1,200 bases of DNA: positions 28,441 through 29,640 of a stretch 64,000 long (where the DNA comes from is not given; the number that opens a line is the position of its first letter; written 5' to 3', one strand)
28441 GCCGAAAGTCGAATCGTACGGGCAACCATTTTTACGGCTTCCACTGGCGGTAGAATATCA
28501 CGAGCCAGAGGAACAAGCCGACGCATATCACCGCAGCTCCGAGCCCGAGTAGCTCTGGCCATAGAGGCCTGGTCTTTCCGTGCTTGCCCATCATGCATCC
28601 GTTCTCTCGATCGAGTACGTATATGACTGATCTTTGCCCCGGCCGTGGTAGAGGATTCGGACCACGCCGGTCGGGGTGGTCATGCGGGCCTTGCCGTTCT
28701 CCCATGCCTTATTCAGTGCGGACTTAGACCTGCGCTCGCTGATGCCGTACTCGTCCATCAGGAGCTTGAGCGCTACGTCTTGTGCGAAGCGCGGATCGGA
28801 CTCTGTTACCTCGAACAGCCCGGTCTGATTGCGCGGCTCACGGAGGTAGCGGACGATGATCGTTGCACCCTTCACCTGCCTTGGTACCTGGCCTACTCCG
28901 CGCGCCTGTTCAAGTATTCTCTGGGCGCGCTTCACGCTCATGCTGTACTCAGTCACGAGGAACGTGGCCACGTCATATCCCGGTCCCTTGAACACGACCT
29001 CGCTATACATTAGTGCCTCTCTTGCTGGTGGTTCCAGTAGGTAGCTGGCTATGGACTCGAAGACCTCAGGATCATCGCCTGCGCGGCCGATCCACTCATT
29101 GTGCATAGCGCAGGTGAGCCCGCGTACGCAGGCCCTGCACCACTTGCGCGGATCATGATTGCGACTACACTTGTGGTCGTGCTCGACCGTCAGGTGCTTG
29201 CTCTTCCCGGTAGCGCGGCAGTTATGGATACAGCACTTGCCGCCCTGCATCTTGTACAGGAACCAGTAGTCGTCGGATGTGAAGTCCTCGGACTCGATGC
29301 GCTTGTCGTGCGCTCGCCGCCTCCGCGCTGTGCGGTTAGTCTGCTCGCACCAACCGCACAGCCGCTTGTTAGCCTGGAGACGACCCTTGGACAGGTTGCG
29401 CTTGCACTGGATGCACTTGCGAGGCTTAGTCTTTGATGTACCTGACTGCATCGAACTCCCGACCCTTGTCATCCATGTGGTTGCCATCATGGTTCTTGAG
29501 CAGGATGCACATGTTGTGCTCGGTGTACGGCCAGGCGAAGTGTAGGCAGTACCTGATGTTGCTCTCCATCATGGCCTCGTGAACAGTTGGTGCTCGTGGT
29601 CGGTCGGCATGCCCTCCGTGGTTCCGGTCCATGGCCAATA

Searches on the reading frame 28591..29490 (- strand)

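Call 27: search_protein_families(library=phrogs, proteins=[window:28591-29490:-], max_evalue=0.001)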
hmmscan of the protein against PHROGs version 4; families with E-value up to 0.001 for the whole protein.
window:28591-29490:- (299 aa): 4 families
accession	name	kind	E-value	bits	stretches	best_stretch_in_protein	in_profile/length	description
phrog_307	-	DNA, RNA and nucleotide metabolism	1.5e-31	111.7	1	8-161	42-186/334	endonuclease VII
phrog_2914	-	DNA, RNA and nucleotide metabolism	2.7e-18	67.4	1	20-165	30-166/190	endonuclease VII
phrog_2633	-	DNA, RNA and nucleotide metabolism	2.1e-12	48.4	1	19-152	9-137/142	endonuclease VII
phrog_17507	-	DNA, RNA and nucleotide metabolism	4.7e-05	24.2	1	120-158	8-47/65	endonuclease VII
